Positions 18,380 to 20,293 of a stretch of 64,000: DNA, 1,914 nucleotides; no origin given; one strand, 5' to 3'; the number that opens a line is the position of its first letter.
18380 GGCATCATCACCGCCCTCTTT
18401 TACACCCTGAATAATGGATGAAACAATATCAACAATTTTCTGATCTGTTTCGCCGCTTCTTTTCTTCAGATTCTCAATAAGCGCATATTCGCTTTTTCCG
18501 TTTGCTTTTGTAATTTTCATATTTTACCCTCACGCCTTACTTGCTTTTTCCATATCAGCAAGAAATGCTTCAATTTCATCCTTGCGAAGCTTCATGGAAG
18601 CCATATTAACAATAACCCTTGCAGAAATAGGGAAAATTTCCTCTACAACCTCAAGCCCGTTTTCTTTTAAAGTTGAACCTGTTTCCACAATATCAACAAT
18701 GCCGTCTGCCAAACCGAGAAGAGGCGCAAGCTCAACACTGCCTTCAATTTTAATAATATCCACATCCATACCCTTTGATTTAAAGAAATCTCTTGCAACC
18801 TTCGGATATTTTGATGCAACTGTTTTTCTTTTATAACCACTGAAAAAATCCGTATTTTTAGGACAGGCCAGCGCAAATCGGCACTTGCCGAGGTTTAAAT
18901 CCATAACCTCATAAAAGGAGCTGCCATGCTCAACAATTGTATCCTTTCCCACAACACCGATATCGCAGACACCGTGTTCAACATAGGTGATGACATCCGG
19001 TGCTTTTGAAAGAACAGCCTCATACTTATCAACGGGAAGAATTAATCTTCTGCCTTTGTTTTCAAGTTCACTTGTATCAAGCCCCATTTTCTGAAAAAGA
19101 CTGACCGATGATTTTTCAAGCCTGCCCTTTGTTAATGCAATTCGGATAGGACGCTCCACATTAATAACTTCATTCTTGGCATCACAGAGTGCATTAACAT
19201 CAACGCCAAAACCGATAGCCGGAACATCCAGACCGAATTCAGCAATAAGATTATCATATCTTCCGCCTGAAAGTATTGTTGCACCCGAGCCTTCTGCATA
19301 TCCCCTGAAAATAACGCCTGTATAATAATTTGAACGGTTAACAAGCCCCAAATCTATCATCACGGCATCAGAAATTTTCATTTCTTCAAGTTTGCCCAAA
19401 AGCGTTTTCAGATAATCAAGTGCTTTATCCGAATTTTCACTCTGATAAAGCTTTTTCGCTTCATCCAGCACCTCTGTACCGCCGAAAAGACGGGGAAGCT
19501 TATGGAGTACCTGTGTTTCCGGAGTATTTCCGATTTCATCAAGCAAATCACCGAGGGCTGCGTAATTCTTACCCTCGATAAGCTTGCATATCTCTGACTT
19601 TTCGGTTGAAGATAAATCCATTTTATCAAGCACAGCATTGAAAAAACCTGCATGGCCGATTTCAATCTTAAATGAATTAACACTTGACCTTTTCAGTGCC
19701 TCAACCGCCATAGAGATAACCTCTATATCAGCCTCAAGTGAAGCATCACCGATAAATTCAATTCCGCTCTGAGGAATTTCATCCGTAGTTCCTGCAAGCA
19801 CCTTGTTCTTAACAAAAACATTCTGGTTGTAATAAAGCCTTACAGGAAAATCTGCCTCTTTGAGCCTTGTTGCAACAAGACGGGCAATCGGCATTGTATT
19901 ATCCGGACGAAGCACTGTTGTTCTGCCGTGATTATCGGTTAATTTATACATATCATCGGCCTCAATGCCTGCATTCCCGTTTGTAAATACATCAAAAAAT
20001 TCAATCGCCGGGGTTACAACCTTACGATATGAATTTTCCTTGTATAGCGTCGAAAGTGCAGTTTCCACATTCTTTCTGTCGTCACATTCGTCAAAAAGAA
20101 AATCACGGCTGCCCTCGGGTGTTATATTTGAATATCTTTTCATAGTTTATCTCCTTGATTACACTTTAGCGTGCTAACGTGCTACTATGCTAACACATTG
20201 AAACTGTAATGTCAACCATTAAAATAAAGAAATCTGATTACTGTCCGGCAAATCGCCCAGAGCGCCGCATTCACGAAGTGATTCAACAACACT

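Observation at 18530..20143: Natural HisZ-HisG fusion protein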

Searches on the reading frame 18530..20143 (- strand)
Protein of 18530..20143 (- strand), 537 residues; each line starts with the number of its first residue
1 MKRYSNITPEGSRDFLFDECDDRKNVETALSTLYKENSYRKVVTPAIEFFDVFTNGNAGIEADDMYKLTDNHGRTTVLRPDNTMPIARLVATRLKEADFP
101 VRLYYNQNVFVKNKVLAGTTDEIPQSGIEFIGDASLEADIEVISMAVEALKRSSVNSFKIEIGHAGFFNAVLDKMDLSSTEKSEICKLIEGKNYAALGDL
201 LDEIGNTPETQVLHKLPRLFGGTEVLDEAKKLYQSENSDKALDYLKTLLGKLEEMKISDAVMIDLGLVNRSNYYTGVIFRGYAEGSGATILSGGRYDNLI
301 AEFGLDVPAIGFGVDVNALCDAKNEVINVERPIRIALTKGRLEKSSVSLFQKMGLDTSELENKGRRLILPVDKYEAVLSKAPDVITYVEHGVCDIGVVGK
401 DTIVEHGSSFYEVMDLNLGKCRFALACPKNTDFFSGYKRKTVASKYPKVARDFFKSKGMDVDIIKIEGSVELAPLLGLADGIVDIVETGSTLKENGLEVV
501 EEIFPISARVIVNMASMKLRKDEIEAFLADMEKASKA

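Call 3: search_protein_families(library=pfam, proteins=[window:18530-20143:-], max_evalue=0.01)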
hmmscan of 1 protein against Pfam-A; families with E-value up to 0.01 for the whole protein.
window:18530-20143:- (537 aa): 2 families
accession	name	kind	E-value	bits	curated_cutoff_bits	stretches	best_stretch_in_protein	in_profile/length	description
PF13393.11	tRNA-synt_His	-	7.8e-76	255.7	25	1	11-319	1-308/308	Histidyl-tRNA synthetase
PF01634.23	HisG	-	1.2e-54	185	25.5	1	380-532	1-157/158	ATP phosphoribosyltransferase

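Call 4: search_protein_families(library=ncbifam, proteins=[window:18530-20143:-], max_evalue=0.01)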
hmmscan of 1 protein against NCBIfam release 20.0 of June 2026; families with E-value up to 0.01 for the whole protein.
window:18530-20143:- (537 aa): 23 families
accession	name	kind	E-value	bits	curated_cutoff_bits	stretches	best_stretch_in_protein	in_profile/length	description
NF008936.0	PRK12292.1-3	equivalog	1.7e-104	349.9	492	1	5-327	4-329/406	ATP phosphoribosyltransferase regulatory subunit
TIGR00443.1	hisZ_biosyn_reg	equivalog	3e-95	319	271.65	1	13-324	1-313/314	ATP phosphoribosyltransferase regulatory subunit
NF008941.0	PRK12292.2-4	equivalog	3.4e-82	276.4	447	1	8-343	9-344/393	ATP phosphoribosyltransferase regulatory subunit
NF008938.0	PRK12292.1-6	equivalog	1.4e-78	264.7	833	1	1-326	1-327/420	ATP phosphoribosyltransferase regulatory subunit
NF008942.0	PRK12292.2-5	equivalog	6.5e-74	249.1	643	1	8-330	11-335/434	ATP phosphoribosyltransferase regulatory subunit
TIGR00070.1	hisG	equivalog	2.2e-56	190.7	75.75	1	333-512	1-183/183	ATP phosphoribosyltransferase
TIGR00442.1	hisS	equivalog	4.6e-52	177.3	286.75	1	8-325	2-314/406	histidine--tRNA ligase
NF008945.0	PRK12292.3-3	equivalog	1.4e-51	175.8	409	1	8-340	2-320/368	ATP phosphoribosyltransferase regulatory subunit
NF008943.0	PRK12292.3-1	equivalog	1.8e-50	172.2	690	1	6-337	24-344/403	ATP phosphoribosyltransferase regulatory subunit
NF008940.0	PRK12292.2-3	equivalog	1.9e-49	168.5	450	1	9-321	6-318/404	ATP phosphoribosyltransferase regulatory subunit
NF009086.0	PRK12421.1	equivalog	1.3e-48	165.9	318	1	7-328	8-332/389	ATP phosphoribosyltransferase regulatory subunit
NF008935.0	PRK12292.1-1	equivalog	1.5e-48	165.7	350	1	9-324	7-318/382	ATP phosphoribosyltransferase regulatory subunit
NF008937.0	PRK12292.1-4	equivalog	1.1e-37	129.9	693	1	9-323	10-325/395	ATP phosphoribosyltransferase regulatory subunit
NF008939.0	PRK12292.2-1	equivalog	1.1e-32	113.3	335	1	10-323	7-322/391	ATP phosphoribosyltransferase regulatory subunit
NF008953.0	PRK12295.1-6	equivalog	1.1e-31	110.1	384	2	21-192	10-178/384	ATP phosphoribosyltransferase regulatory subunit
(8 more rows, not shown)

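Call 5: find_homologous_proteins(query=window:18530-20143:-, max_evalue=1e-10)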
Query window:18530-20143:- (537 aa): 3370 proteins with E <= 1e-10 among 8000 candidates; the best 120 are listed.
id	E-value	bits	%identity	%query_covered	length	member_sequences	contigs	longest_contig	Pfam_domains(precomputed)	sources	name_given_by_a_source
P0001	0.0e+0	1127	95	100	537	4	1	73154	PF13393.12,PF01634.24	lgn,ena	-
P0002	0.0e+0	1122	94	100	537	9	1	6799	PF13393.12,PF01634.24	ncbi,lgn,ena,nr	ncbi:MAG: ATP phosphoribosyltransferase regulatory subunit [Eubacterium sp.]|nr:ATP phosphoribosyltr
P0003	0.0e+0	1121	94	100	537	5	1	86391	PF13393.12,PF01634.24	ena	-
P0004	0.0e+0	1106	93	100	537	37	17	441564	PF13393.12,PF01634.24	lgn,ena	-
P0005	0.0e+0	1050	88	100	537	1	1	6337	PF13393.12,PF01634.24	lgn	-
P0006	0.0e+0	1037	87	100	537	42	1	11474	PF13393.12,PF01634.24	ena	-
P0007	0.0e+0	1029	86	100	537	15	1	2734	PF13393.12,PF01634.24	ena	-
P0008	0.0e+0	1021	85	100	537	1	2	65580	PF13393.12,PF01634.24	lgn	-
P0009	0.0e+0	1015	84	100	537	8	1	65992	PF13393.12,PF01634.24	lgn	-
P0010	0.0e+0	1014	85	100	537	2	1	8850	PF13393.12,PF01634.24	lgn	-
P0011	0.0e+0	1009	85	100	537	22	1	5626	PF13393.12,PF01634.24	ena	-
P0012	6.9e-298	1006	84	100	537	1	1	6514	PF13393.12,PF01634.24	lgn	-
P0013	1.0e-296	1003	83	100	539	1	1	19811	PF13393.12,PF01634.24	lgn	-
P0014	2.6e-296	1001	82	100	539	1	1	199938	PF13393.12,PF01634.24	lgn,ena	-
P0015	3.9e-296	1001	83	100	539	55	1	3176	PF13393.12,PF01634.24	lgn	-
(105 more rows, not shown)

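Call 13: find_related_loci(query=window:18530-20143:-, collection=genome_contigs, flank=4000)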
Query window:18530-20143:- (537 aa) in genome_contigs; peptide patterns used: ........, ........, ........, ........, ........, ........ (x = any residue, [..] = any of these).
219 stretches matched a pattern; 84 encode a relative of the query (tblastn E <= 1e-3); the best 80 are kept; 79 distinct loci.
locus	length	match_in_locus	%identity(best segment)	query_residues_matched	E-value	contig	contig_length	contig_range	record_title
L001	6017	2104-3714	95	1-537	0e+0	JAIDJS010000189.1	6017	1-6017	MAG: Eubacterium sp. isolate SC0335_comb_11 SC0335_comb_11_contig_189, whole genome shotgun sequence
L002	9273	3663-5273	95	1-537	0e+0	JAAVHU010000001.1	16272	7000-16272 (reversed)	MAG: Clostridiales bacterium isolate Mgla_MAG_1-bin_12 c_000000012604, whole genome shotgun sequence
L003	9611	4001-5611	95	1-537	0e+0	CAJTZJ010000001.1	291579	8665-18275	MAG TPA_asm: uncultured Eubacterium sp. isolate MGBC121343 genome assembly, contig: MGBC121343.1, whole genome shotgun s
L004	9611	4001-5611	95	1-537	0e+0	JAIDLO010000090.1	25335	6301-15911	MAG: Eubacterium sp. isolate SC0339_S6_13 SC0339_S6_13_contig_90, whole genome shotgun sequence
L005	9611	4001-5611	86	1-537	0e+0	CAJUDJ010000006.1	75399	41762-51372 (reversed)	MAG TPA_asm: uncultured Eubacterium sp. isolate MGBC118047 genome assembly, contig: MGBC118047.6, whole genome shotgun s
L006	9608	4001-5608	87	1-536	0e+0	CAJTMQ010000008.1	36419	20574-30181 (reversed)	MAG TPA_asm: uncultured Eubacterium sp. isolate MGBC101131 genome assembly, contig: MGBC101131.8, whole genome shotgun s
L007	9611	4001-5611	86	1-537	0e+0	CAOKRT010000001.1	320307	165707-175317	MAG TPA_asm: uncultured Oscillospiraceae bacterium isolate SRR17684617_bin.62_metawrap_v1.3_MAG genome assembly, contig:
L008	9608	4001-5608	85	1-536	0e+0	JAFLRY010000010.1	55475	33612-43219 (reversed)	MAG: Eubacterium sp. isolate HAN013 Seq10, whole genome shotgun sequence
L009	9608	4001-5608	82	1-536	0e+0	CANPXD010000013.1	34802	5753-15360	MAG: uncultured Clostridia bacterium isolate Lapin-003-2__bin73 genome assembly, contig: Lapin-003-2__NODE_1168_length_3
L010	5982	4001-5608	82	1-536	0e+0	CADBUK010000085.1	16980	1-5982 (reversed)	MAG: Ruminococcaceae bacterium isolate RUG14311 genome assembly, contig: RUG14311_asm_85, whole genome shotgun sequence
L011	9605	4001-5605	81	1-535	0e+0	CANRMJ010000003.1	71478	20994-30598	MAG: uncultured Clostridia bacterium isolate Lapin-030__bin43 genome assembly, contig: Lapin-030__NODE_539_length_71478_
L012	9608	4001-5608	81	1-536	0e+0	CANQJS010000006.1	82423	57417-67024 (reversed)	MAG: uncultured Clostridia bacterium isolate Lapin-026__bin51 genome assembly, contig: Lapin-026__NODE_261_length_82423_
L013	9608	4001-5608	81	1-536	0e+0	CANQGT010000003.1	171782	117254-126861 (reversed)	MAG: uncultured Clostridia bacterium isolate Lapin-030__bin68 genome assembly, contig: Lapin-030__NODE_74_length_171782_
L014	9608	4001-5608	80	1-536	0e+0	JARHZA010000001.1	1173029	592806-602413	MAG: Eubacterium sp. isolate cluster1_bin.35 k127_837996, whole genome shotgun sequence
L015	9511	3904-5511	80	1-536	0e+0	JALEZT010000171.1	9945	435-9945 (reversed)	MAG: Eubacterium sp. isolate SUG484 k141_6893101, whole genome shotgun sequence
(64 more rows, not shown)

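Call 17: search_protein_representatives(protein=window:18530-20143:-)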
Query: 537 residues. Proteins with E-value up to 0.001 (for the whole library): 17455; up to 1e-10: 8710; up to 1e-30: 1510. The best 150 are listed.
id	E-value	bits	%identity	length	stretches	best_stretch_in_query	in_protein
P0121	2.1e-188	643.6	54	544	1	1-537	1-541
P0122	1.0e-164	565.4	51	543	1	1-534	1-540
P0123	7.5e-162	556.0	50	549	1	1-532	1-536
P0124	9.3e-157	539.2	48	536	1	3-530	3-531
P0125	2.1e-156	538.0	49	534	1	8-530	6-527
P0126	1.2e-146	505.9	48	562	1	5-528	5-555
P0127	1.3e-145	502.4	48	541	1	7-533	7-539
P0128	2.0e-139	482.0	45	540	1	6-533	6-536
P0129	5.2e-136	470.7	48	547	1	9-531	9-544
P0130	2.4e-133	462.0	47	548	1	1-533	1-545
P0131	5.7e-133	460.7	45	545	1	6-528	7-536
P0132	2.0e-127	442.4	61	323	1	1-323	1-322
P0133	2.9e-127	441.9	49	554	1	7-533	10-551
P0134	1.4e-122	426.5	43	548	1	1-532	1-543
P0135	2.9e-122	425.4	45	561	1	4-527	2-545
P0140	4.0e-115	401.8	40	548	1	8-530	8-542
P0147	1.0e-98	347.7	37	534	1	9-534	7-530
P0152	2.7e-95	336.4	36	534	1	33-532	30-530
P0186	1.4e-82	294.5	34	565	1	8-523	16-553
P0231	8.2e-74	265.6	34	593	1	8-517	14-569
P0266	3.9e-67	243.5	36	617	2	329-534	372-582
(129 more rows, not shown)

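Call 19: list_cluster_members(proteins=[P0121, P0124, P0128, P0134, P0140, P0147, P0152, P0186, P0231, P0266])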
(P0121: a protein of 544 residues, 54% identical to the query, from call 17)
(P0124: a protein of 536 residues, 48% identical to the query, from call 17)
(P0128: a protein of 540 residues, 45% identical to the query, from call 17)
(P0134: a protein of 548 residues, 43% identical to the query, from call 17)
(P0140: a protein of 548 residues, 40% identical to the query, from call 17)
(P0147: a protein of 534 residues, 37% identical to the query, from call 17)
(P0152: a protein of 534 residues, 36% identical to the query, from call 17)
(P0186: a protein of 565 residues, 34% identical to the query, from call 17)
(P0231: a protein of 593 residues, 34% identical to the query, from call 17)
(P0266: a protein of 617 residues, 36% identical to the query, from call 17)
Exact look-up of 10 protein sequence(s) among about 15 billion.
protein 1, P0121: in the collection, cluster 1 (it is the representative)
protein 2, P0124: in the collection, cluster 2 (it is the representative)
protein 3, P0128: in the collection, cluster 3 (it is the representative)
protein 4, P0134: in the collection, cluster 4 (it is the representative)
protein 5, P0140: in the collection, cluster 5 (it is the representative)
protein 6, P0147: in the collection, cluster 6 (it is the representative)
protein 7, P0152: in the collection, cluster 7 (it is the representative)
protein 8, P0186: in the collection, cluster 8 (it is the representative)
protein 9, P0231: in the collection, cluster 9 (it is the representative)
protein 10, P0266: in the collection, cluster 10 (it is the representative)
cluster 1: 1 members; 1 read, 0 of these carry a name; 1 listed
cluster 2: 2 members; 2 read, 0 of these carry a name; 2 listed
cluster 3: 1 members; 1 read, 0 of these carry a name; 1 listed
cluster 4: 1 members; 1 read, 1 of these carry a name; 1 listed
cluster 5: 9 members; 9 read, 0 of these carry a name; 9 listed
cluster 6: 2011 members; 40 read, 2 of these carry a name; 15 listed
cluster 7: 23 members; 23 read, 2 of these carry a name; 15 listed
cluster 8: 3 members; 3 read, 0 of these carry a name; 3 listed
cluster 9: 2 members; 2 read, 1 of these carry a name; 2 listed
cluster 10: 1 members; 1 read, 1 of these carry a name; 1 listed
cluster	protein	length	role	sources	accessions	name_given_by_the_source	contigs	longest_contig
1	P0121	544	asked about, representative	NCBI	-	-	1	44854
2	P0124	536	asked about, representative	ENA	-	-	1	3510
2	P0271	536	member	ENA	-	-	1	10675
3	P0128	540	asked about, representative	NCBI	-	-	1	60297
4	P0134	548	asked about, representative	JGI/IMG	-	ATP phosphoribosyltransferase regulatory subunit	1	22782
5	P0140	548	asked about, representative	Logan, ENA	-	-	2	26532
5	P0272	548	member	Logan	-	-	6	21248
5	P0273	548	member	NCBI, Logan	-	-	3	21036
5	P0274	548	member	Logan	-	-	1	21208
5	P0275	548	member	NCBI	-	-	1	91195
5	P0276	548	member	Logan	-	-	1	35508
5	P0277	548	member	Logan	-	-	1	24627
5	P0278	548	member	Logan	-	-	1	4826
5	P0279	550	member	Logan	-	-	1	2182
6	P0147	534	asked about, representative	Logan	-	-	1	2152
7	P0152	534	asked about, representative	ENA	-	-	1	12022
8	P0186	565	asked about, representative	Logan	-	-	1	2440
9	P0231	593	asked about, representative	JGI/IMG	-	-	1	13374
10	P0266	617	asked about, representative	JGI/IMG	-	ATP phosphoribosyltransferase regulatory subunit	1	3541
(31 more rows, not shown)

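Call 25: search_solved_structures(query=window:18530-20143:-, max_evalue=0.00001, show_alignments=0)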
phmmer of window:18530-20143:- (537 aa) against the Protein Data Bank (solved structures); distinct sequences matched with E-value up to 0.00001: 42.
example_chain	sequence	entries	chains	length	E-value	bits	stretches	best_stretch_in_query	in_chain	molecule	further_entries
3od1_A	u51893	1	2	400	3.7e-55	190.8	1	8-327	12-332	ATP phosphoribosyltransferase regulatory subunit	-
1z7m_E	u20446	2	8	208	2.5e-52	181.4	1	333-534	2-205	ATP phosphoribosyltransferase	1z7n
2vd2_A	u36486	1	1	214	1.2e-48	169.3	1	333-527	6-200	ATP PHOSPHORIBOSYLTRANSFERASE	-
11te_A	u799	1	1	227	4.4e-48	167.4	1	331-535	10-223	ATP phosphoribosyltransferase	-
8oy0_E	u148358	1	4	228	2.2e-45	158.5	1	326-534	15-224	ATP phosphoribosyltransferase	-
23fh_A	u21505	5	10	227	2.2e-45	158.5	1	326-534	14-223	ATP phosphoribosyltransferase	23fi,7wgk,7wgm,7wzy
5m8h_E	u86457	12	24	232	6.7e-44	153.6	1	332-528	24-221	ATP phosphoribosyltransferase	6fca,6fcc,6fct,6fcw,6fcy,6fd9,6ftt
7z6r_C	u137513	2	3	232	4.5e-43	150.9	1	332-528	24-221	ATP phosphoribosyltransferase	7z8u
1usy_E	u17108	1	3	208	1.6e-34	122.7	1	333-533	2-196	ATP PHOSPHORIBOSYLTRANSFERASE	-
1o63_A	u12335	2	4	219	1.8e-34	122.6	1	333-533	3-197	ATP phosphoribosyltransferase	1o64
1usy_H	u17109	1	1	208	5.6e-34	120.9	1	333-533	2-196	ATP PHOSPHORIBOSYLTRANSFERASE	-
1z7m_A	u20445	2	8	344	4.4e-33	117.9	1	2-320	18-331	ATP phosphoribosyltransferase regulatory subunit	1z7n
1ve4_A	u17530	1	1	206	6.8e-33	117.3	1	333-528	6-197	ATP phosphoribosyltransferase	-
3rac_A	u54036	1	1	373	1.4e-30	109.7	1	9-318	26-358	Histidine-tRNA ligase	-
2vd3_A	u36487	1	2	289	4.6e-27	98.1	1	333-525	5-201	ATP PHOSPHORIBOSYLTRANSFERASE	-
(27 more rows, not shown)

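Call 45: predict_structure(alignment_id=A1)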
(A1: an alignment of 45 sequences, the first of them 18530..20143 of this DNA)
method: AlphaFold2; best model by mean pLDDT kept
length: 537 residues; sequences in the alignment: 45
mean_pLDDT: 91.2   pTM: 0.87
mean pLDDT of the five models: 91.2, 90.4, 90.1, 89.1, 89.1
residues with pLDDT >= 90: 410; 70-90: 104; 50-70: 23; < 50: 0
segments of 3 or more residues with pLDDT < 50: none
pLDDT, mean of each block of 10 residues (from residue 1): 65 86 95 98 96 73 90 95 95 95 97 78 96 97 97 90 93 89 90 90 91 92 93 93 96 94 87 85 87 93 94 94 74 93 92 94 90 95 92 94 88 91 95 89 95 91 93 95 93 94 94 92 94 91
secondary structure, 60 per line:
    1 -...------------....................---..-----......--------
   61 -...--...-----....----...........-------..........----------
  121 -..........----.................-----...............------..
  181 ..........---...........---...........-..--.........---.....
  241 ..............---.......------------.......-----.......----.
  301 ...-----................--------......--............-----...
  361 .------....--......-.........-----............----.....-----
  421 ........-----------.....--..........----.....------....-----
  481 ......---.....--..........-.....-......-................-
elements in order: H17-36 E47-49 E67-69 E75-78 H83-93 E101-110 E122-131 H136-152 E158-164 H165-172 H179-190 H194-204 H208-218 H224-232 H236-254 E261-264 E277-283 E289-295 H300-303 E309-315 H316-324 E333-338 H341-352 H358-361 E368-371 E374-379 H381-389 E395-399 H400-406 E411-415 E421-428 E440-444 H447-456 E461-465 H472-475 E481-486 H490-494 E497-506 E508-512 H514-519 H521-536

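Call 49: fold_search(model_id=the predicted structure, library=pdb)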
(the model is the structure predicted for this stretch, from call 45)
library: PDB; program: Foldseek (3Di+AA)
matches with E <= 10: 1497; with E <= 0.001: 1175
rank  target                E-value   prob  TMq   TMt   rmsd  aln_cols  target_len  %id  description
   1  3od1_A                1.6e-36  1.00  0.56  0.78  15.7       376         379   32  The crystal structure of an ATP phosphoribosyltransferase regulatory subunit/histidyl-tRNA synthetase from Bacillus ha (released 2010-08-25)
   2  3od1_B                7.5e-36  1.00  0.56  0.78  15.6       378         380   31  The crystal structure of an ATP phosphoribosyltransferase regulatory subunit/histidyl-tRNA synthetase from Bacillus ha (released 2010-08-25)
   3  8oy0_C                1.2e-27  1.00  0.53  0.75  16.6       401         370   22  ATP phosphoribosyltransferase (HisZG ATPPRT) from Acinetobacter baumanii (released 2023-11-29)
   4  8oy0_D                2.0e-27  1.00  0.53  0.74  16.5       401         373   22  ATP phosphoribosyltransferase (HisZG ATPPRT) from Acinetobacter baumanii (released 2023-11-29)
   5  8oy0_B                2.6e-27  1.00  0.52  0.76  16.5       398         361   22  ATP phosphoribosyltransferase (HisZG ATPPRT) from Acinetobacter baumanii (released 2023-11-29)
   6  1z7m_B                3.3e-27  1.00  0.52  0.84   2.9       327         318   25  ATP Phosphoribosyl transferase (HisZG ATP-PRTase) from Lactococcus lactis (released 2005-08-09)
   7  8oy0_A                6.6e-27  1.00  0.53  0.75  16.4       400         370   22  ATP phosphoribosyltransferase (HisZG ATPPRT) from Acinetobacter baumanii (released 2023-11-29)
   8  1z7m_D                1.7e-26  1.00  0.53  0.87   2.6       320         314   25  ATP Phosphoribosyl transferase (HisZG ATP-PRTase) from Lactococcus lactis (released 2005-08-09)
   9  4phc_C                3.5e-26  1.00  0.52  0.63  17.4       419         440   20  Crystal Structure of a human cytosolic histidyl-tRNA synthetase, histidine-bound (released 2014-08-27)
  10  1wu7_A                3.7e-26  1.00  0.52  0.64  16.7       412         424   22  Crystal structure of histidyl-tRNA synthetase from Thermoplasma acidophilum (released 2005-12-06)
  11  4phc_A                4.2e-26  1.00  0.52  0.62  17.3       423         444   20  Crystal Structure of a human cytosolic histidyl-tRNA synthetase, histidine-bound (released 2014-08-27)
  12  6o76_A                5.5e-26  1.00  0.52  0.62  16.6       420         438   21  Human cytosolic Histidyl-tRNA synthetase (HisRS) with WHEP domain (released 2019-09-11)
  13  4phc_B                5.9e-26  1.00  0.52  0.62  17.4       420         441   20  Crystal Structure of a human cytosolic histidyl-tRNA synthetase, histidine-bound (released 2014-08-27)
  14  1z7n_D                6.2e-26  1.00  0.53  0.89   2.5       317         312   26  ATP Phosphoribosyl transferase (HisZG ATP-PRTase) from Lactococcus lactis with bound PRPP substrate (released 2005-08-09)
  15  4phc_D                7.8e-26  1.00  0.52  0.63  17.1       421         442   21  Crystal Structure of a human cytosolic histidyl-tRNA synthetase, histidine-bound (released 2014-08-27)
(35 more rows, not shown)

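Call 52: find_encoding_contigs(protein=P0132, flank=3000, max_places=3)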
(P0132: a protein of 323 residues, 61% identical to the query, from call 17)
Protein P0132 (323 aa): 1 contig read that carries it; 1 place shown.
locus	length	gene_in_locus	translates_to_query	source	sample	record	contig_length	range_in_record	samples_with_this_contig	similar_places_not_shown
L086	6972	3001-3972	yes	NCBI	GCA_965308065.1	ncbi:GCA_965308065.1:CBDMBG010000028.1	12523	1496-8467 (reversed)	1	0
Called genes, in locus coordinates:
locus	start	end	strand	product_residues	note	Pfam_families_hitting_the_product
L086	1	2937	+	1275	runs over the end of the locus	-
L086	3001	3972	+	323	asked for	PF13393:tRNA-synt_His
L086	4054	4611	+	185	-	PF01634:HisG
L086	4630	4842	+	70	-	PF00815:Histidinol_dh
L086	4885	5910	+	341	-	PF00815:Histidinol_dh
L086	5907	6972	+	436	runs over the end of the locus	PF00753:Lactamase_B, PF23023:Anti-Pycsar_Apyc1 (weak)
